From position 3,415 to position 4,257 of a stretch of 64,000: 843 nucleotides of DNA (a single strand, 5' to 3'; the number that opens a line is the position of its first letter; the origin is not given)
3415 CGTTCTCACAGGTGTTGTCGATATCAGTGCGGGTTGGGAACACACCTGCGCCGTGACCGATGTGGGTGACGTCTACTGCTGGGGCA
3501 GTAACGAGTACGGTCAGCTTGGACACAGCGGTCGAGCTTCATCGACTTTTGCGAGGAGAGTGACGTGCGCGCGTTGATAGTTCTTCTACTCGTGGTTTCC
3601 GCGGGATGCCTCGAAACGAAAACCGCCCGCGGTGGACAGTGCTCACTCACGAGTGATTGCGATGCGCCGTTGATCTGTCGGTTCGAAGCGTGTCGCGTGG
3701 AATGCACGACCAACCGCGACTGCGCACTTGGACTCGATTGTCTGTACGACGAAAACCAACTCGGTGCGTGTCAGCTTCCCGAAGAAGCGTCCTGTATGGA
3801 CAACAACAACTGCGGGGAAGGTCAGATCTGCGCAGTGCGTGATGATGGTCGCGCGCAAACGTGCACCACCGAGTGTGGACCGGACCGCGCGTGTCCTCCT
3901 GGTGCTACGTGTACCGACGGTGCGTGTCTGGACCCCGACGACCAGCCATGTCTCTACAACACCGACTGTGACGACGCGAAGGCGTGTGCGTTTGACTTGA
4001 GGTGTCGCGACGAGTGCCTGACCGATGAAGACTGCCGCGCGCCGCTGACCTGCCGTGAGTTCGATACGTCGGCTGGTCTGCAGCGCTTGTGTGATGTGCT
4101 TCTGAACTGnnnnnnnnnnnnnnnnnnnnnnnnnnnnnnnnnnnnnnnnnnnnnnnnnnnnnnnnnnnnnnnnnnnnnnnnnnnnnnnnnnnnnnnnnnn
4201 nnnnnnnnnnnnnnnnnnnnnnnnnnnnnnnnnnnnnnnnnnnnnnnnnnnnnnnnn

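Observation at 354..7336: Tandem array of five translationally coupled paralogues: Cys-rich module + RCC1 beta-propeller lipoproteins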

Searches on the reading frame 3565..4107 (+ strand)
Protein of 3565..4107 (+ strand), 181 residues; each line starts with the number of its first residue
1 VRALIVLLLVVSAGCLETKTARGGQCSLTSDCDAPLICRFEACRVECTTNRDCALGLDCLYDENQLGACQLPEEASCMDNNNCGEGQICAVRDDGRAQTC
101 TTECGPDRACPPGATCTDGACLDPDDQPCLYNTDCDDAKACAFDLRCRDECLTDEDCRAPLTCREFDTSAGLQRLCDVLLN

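Call 5: search_protein_families(library=pfam, proteins=[window:3565-4107:+], max_evalue=0.01)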
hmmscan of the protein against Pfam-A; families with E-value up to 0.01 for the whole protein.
window:3565-4107:+ (181 aa): 1 family
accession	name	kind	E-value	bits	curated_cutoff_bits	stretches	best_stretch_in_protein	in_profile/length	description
PF23416.1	DUF7107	-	8.1e-05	23.3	24.6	0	76-122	1-47/48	Domain of unknown function (DUF7107)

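Call 6: search_protein_families(library=ncbifam, proteins=[window:3565-4107:+], max_evalue=0.01)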
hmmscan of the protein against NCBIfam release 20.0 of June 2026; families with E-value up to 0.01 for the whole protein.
window:3565-4107:+ (181 aa): 0 families

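Call 9: find_homologous_proteins(query=window:3565-4107:+)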
Query window:3565-4107:+ (181 aa): 17 proteins with E <= 0.001 among 59 candidates.
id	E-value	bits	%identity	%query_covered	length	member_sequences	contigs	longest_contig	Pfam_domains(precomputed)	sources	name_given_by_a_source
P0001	3.1e-113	394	98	100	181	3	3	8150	-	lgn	-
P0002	1.2e-89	317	80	100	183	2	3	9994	-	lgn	-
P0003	1.6e-81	291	73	100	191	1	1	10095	-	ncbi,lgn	ncbi:MAG: hypothetical protein AAGE52_32020 [Myxococcota bacterium]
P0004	4.6e-42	162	56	94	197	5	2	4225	-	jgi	jgi:hypothetical protein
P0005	2.9e-40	156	53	94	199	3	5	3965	-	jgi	jgi:hypothetical protein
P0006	2.1e-38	150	48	97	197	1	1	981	-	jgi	jgi:hypothetical protein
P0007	1.3e-32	131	48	87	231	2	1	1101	-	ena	-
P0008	4.6e-31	126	45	97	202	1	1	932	-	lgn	-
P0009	7.0e-31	125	46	92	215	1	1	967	-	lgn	-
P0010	1.7e-30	124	47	91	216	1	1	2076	-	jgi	jgi:Cys-rich repeat protein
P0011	3.5e-30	123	43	94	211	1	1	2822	-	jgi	jgi:hypothetical protein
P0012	2.2e-29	120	47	85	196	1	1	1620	PF04706.19,PF23416.2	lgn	-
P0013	5.9e-29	119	47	93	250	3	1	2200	-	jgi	jgi:hypothetical protein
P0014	1.1e-27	115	45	91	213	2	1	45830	-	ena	-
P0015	7.1e-27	112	45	97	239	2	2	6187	-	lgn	-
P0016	9.8e-26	109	45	94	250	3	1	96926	-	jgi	jgi:hypothetical protein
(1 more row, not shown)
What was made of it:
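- On Pfam Dickkopf_N (PF04706): One NCBI record names a relative 'Dickkopf N-terminal cysteine-rich domain-containing protein' (call 9).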

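Call 10: find_encoding_contigs(protein=P0003, flank=10000, max_places=3)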
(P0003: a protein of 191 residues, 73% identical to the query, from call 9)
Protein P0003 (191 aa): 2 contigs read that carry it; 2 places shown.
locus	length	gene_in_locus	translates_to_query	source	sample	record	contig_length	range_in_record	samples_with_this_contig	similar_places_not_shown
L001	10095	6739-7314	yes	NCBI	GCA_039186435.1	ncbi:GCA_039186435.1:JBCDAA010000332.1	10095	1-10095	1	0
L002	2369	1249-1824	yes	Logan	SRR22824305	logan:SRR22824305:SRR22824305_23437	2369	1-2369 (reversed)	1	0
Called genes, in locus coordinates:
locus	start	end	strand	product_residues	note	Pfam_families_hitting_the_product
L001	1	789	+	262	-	PF00089:Trypsin, PF13365:Trypsin_2 (weak)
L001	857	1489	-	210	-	PF07853:DUF1648, PF13630:SdpI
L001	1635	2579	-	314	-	PF03712:Cu2_monoox_C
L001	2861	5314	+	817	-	PF02518:HATPase_c, PF00204:DNA_gyraseB, PF01751:Toprim, PF18053:GyrB_insert, PF00986:DNA_gyraseB_C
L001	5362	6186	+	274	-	-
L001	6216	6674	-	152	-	PF19780:DUF6265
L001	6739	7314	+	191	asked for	-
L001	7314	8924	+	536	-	PF25390:WD40_RLD, PF00415:RCC1 (faint), PF13540:RCC1_2, PF25384:Alsin_RLD (faint), PF13540:RCC1_2, PF25390:WD40_RLD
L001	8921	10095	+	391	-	PF00415:RCC1 (faint), PF25390:WD40_RLD, PF25384:Alsin_RLD (faint), PF13540:RCC1_2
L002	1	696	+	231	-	?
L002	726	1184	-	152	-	PF19780:DUF6265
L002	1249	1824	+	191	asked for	-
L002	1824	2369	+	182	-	?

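Call 11: find_encoding_contigs(protein=P0016, flank=10000, max_places=3)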
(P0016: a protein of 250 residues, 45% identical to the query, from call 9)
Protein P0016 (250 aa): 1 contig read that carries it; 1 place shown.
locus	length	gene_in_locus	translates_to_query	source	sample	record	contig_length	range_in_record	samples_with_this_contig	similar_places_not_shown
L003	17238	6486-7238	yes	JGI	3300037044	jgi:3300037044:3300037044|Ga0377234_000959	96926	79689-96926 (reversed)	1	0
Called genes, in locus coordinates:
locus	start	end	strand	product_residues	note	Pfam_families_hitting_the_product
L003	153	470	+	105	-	PF05635:23S_rRNA_IVP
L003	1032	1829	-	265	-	-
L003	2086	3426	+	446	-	PF00069:Pkinase, PF07714:PK_Tyr_Ser-Thr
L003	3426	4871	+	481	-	PF08308:PEGA, PF13620:CarboxypepD_reg (faint), PF08308:PEGA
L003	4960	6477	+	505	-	PF04706:Dickkopf_N (faint)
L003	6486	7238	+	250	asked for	-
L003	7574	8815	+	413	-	PF25390:WD40_RLD, PF00415:RCC1 (faint), PF13540:RCC1_2 (weak), PF25390:WD40_RLD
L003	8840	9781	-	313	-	PF10092:DUF2330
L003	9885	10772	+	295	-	-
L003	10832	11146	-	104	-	PF05635:23S_rRNA_IVP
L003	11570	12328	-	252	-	PF00106:adh_short, PF08659:KR (weak), PF13561:adh_short_C2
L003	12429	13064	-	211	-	-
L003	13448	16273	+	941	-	PF08206:OB_RNB, PF17876:CSD2 (weak), PF00773:RNB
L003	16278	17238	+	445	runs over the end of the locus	PF02885:Glycos_trans_3N, PF00591:Glycos_transf_3, PF07831:PYNP_C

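Call 12: find_encoding_contigs(protein=P0002, flank=10000, max_places=3)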
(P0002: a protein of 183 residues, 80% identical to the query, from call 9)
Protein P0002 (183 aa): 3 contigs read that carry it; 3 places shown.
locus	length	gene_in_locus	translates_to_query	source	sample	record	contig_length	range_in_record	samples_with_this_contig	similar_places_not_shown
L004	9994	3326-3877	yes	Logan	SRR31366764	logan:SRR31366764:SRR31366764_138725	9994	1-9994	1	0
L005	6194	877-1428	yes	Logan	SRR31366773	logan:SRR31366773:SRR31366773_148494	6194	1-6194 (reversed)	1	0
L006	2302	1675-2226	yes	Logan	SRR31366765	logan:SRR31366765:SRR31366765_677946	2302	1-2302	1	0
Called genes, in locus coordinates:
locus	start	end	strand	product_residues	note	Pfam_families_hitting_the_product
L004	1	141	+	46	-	?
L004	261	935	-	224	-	-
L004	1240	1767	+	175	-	PF25390:WD40_RLD, PF00415:RCC1 (faint), PF13540:RCC1_2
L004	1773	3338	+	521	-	PF23416:DUF7107 (faint), PF25390:WD40_RLD, PF00415:RCC1, PF25390:WD40_RLD, PF13540:RCC1_2 (weak)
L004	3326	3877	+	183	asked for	-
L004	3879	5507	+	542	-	PF25390:WD40_RLD, PF13540:RCC1_2, PF00415:RCC1 (weak), PF13540:RCC1_2, PF25390:WD40_RLD, PF13540:RCC1_2 (weak), PF00415:RCC1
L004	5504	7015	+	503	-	PF25390:WD40_RLD, PF00415:RCC1 (faint), PF25384:Alsin_RLD (faint), PF13540:RCC1_2, PF25390:WD40_RLD, PF13540:RCC1_2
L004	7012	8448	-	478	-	PF07719:TPR_2 (faint), PF13424:TPR_12 (weak), PF13432:TPR_16 (weak), PF08308:PEGA (weak)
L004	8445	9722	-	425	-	PF00069:Pkinase, PF07714:PK_Tyr_Ser-Thr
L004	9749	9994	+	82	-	?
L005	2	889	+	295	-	?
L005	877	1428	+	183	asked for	-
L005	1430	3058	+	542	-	PF25390:WD40_RLD, PF13540:RCC1_2, PF00415:RCC1 (weak), PF13540:RCC1_2, PF25390:WD40_RLD, PF13540:RCC1_2 (weak), PF00415:RCC1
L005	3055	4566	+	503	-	PF25390:WD40_RLD, PF00415:RCC1 (faint), PF25384:Alsin_RLD (faint), PF13540:RCC1_2, PF25390:WD40_RLD, PF13540:RCC1_2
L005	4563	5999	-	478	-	PF07719:TPR_2 (faint), PF13424:TPR_12 (weak), PF13432:TPR_16 (weak), PF08308:PEGA (weak)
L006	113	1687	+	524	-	PF23416:DUF7107 (faint), PF25390:WD40_RLD, PF00415:RCC1, PF25390:WD40_RLD, PF13540:RCC1_2 (weak)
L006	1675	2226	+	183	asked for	-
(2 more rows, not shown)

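Call 22: find_related_loci(query=A2, collection=genome_contigs, flank=10000)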
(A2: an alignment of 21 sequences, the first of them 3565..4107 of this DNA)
Query A2 (181 aa) in genome_contigs; peptide patterns used: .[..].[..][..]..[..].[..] (x = any residue, [..] = any of these).
22 stretches matched a pattern; 21 encode a relative of the query (tblastn E <= 1e-3); 19 distinct loci.
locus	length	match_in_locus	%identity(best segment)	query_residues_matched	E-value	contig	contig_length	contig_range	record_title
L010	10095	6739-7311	73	1-181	8e-87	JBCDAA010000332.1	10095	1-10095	MAG: Myxococcota bacterium isolate P01_F01_bin.48 k141_976279_length_10095_cov_13.0026, whole genome shotgun sequence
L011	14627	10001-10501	46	2-158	2e-33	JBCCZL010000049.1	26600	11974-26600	MAG: Myxococcota bacterium isolate P01_F01_bin.34 k141_1584417_length_26600_cov_11.2087, whole genome shotgun sequence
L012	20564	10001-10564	41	3-176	1e-31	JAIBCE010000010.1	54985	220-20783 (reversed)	MAG: Sandaracinaceae bacterium isolate SSF7 NODE_10559_length_54985_cov_8.562525, whole genome shotgun sequence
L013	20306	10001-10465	45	2-158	8e-31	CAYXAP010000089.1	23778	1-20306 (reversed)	MAG TPA_asm: uncultured Sandaracinus sp. isolate SRP321284_co1_170 genome assembly, contig: NODE_2452_length_23778_cov_1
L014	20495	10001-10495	41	1-167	9e-30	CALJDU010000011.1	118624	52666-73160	MAG: uncultured bacterium isolate R4_Bin_MAXBIN__061_1 genome assembly, contig: c_000004539911, whole genome shotgun seq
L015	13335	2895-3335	42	1-158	6e-29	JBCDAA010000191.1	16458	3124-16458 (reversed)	MAG: Myxococcota bacterium isolate P01_F01_bin.48 k141_1062784_length_16458_cov_18.9215, whole genome shotgun sequence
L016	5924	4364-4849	39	4-163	4e-26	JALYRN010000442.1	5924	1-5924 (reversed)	MAG: Myxococcota bacterium isolate MDV bin90 SD1454_NODE_5545_length_5924_cov_2.519234, whole genome shotgun sequence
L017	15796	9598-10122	40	1-163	1e-25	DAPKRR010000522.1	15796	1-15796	MAG TPA_asm: Sandaracinaceae bacterium LLY-WYZ-13_1 k141_2663516, whole genome shotgun sequence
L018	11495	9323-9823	41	3-157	6e-23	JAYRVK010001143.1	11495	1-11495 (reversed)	MAG: Sandaracinaceae bacterium isolate NJ_NJASGE3bin.19 k141_1445590, whole genome shotgun sequence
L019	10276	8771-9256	38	2-158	3e-21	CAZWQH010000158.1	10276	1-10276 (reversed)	MAG TPA_asm: uncultured Sandaracinaceae bacterium isolate SRP287051_co1_151 genome assembly, contig: NODE_8432_length_10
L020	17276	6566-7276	34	1-172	5e-27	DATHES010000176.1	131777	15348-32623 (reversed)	MAG TPA_asm: Polyangiaceae bacterium isolate SMAG_U12427 k141_752881, whole genome shotgun sequence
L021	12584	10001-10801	34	7-157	3e-18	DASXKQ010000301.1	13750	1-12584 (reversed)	MAG TPA_asm: Polyangiaceae bacterium isolate SMAG_U5280 k141_4233205, whole genome shotgun sequence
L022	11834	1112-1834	34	21-157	3e-17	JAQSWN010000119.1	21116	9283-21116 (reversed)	MAG: Polyangiaceae bacterium isolate C_No_T20_C_bin.74 scaffold_1748, whole genome shotgun sequence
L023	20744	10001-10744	33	21-165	9e-17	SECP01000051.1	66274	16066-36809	MAG: Myxococcales bacterium isolate PMG_095 scaffold_609, whole genome shotgun sequence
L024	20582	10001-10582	31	1-163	8e-11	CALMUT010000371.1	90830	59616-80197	MAG TPA_asm: uncultured Myxococcales bacterium isolate SRR2107183_bin.94_CONCOCT_v1.1_MAG genome assembly, contig: ERZ79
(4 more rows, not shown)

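Call 25: predict_structure(alignment_id=A2)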
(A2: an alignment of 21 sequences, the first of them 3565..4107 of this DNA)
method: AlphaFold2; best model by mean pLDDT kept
length: 181 residues; sequences in the alignment: 21
mean_pLDDT: 84.7   pTM: 0.70
mean pLDDT of the five models: 84.7, 83.9, 80.6, 80.5, 77.5
residues with pLDDT >= 90: 69; 70-90: 93; 50-70: 18; < 50: 1
segments of 3 or more residues with pLDDT < 50: none
pLDDT, mean of each block of 10 residues (from residue 1): 67 72 94 95 93 88 91 92 91 75 88 83 81 85 84 86 82 81 44
secondary structure, 60 per line:
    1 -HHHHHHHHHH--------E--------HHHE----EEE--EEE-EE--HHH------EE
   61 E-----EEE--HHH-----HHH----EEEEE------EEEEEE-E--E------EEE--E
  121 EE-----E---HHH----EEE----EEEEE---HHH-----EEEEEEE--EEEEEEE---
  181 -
elements in order: H2-11 E37-39 E42-44 E59-61 E67-69 E87-91 E98-103 E115-117 E120-122 E139-141 E146-150 E162-168 E171-177
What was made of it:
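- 3565..4110 (+): g3: stalk-only lipoprotein, 181 aa. Signal, lipobox Cys15 and three 8-Cys modules (nt 3640-4092); no propeller. GAGGAG lies 6 nt upstream of GTG 3565. AF2 model pLDDT 84.7 (call 25).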

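Call 29: search_protein_representatives(alignment_id=A2)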
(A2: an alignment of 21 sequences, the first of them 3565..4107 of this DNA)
Query: 21 sequences, 190 profile positions. Proteins with E-value up to 0.001 (for the whole library): 3475; up to 1e-10: 1485; up to 1e-30: 174. The best 150 are listed.
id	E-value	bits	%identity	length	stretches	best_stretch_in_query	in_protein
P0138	6.5e-66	237.8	-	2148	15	26-177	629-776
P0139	2.9e-55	203.0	-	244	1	7-180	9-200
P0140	4.1e-53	196.0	-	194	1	6-180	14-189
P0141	2.7e-51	190.1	-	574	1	4-184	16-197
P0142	3.2e-51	189.9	-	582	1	6-169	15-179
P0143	3.7e-51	189.6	-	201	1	13-179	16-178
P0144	1.7e-50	187.4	-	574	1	6-181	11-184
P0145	4.1e-49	183.0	-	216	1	12-185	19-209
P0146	4.8e-49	182.7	-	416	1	4-170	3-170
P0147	9.1e-49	181.8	-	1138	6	7-137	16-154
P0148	9.3e-49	181.8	-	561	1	5-176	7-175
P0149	1.2e-48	181.4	-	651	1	6-171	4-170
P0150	1.8e-48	180.8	-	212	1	5-185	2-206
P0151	4.3e-48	179.6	-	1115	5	1-169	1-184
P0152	4.8e-48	179.5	-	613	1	4-185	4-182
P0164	4.9e-46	172.9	-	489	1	6-171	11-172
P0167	1.5e-45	171.3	-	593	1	6-178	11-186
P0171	3.1e-45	170.3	-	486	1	7-183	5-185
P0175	1.2e-44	168.4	-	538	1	6-164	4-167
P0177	1.3e-44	168.3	-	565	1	7-170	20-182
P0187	6.1e-44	166.1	-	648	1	11-174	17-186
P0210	7.7e-42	159.2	-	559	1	8-185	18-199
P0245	6.6e-38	146.4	-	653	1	1-159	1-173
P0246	6.7e-38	146.4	-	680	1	5-163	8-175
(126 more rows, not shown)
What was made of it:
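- Relatives contain 5-15 tandem stalk units in proteins of 800-2900 aa (call 29).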

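Call 33: search_protein_families(library=pfam, proteins=[P0164, P0167, P0171, P0175, P0177, P0187, P0210, P0245, P0246, P0138], max_evalue=0.001)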
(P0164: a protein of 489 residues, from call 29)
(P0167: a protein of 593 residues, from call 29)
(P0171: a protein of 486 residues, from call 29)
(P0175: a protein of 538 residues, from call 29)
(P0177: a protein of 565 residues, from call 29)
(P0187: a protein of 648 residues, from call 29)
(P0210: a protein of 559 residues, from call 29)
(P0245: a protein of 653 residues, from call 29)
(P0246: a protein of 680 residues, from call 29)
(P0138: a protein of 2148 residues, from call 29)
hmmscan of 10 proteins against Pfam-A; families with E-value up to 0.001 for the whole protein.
P0164 (489 aa): 2 families
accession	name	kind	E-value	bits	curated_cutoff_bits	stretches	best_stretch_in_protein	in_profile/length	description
PF07676.18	PD40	-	5.3e-05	23.5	20.9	0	389-400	14-25/38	WD40-like Beta Propeller Repeat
PF23416.1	DUF7107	-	0.00027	21.6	24.6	0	83-122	2-47/48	Domain of unknown function (DUF7107)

P0167 (593 aa): 0 families

P0171 (486 aa): 0 families

P0175 (538 aa): 2 families
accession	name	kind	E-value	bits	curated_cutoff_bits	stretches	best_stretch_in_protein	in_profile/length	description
PF04706.18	Dickkopf_N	-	4.1e-07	30.7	25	0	46-95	1-51/51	Dickkopf N-terminal cysteine-rich region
PF00095.26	WAP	-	0.0002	22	20.8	1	82-122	4-41/41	WAP-type (Whey Acidic Protein) 'four-disulfide core'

P0177 (565 aa): 6 families
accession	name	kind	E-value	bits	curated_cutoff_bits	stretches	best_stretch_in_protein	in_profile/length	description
PF13964.12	Kelch_6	-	4.4e-07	30.1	25.3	0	285-325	2-40/50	Kelch motif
PF24681.1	Kelch_KLHDC2_KLHL20_DRC7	-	3.1e-05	23.8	50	1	266-405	28-175/221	KLHDC2/KLHL20/DRC7 Kelch-repeats domain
PF23416.1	DUF7107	-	0.0001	23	24.6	0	91-126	1-36/48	Domain of unknown function (DUF7107)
PF04706.18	Dickkopf_N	-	0.00029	21.5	25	1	61-110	1-51/51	Dickkopf N-terminal cysteine-rich region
PF01344.31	Kelch_1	-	0.00043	20.2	20.1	0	285-323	2-37/46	Kelch motif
PF24981.1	Beta-prop_ATRN-LZTR1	-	0.00084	19.1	50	0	280-488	35-254/289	Attractin/LZTR1 beta-propeller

P0187 (648 aa): 1 family
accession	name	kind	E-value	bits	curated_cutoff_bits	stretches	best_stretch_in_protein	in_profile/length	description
PF06739.17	SBBP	-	3.7e-11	43.2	20.5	1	343-372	1-31/38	Beta-propeller repeat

P0210 (559 aa): 4 families
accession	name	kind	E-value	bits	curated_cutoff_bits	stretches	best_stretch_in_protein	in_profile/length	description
PF24681.1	Kelch_KLHDC2_KLHL20_DRC7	-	9.3e-07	28.8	50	0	373-484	95-196/221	KLHDC2/KLHL20/DRC7 Kelch-repeats domain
PF01344.31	Kelch_1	-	1.2e-06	28.4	20.1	0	513-529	30-46/46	Kelch motif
PF13964.12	Kelch_6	-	3.5e-06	27.3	25.3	0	459-487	23-48/50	Kelch motif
PF04706.18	Dickkopf_N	-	0.0003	21.5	25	0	164-189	1-26/51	Dickkopf N-terminal cysteine-rich region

P0245 (653 aa): 1 family
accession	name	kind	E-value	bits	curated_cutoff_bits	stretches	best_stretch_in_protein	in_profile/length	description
PF13229.12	Beta_helix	-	2.6e-07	30.8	25.9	1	333-479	22-149/158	Right handed beta helix region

P0246 (680 aa): 0 families

P0138 (2148 aa): 4 families
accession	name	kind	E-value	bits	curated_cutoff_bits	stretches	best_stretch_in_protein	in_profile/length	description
PF23416.1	DUF7107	-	3.5e-84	277.4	24.6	8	345-388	1-47/48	Domain of unknown function (DUF7107)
PF04706.18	Dickkopf_N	-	2e-24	86.1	25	0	970-1013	1-51/51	Dickkopf N-terminal cysteine-rich region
PF19232.4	DUF5885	-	1.8e-11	44.5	33.2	2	492-583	13-107/265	Family of unknown function (DUF5885)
PF21164.2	Dumpy_DPY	-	0.00087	19.6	27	0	1736-1756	3-23/24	Dumpy, DPY module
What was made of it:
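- Closest known: Pfam DUF7107. Same: Family relatives score strongly: P0138 hits DUF7107 eight times at 3.5e-84, and P0175 scores 30.7 bits on Dickkopf_N against a cut-off of 25 (call 33).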
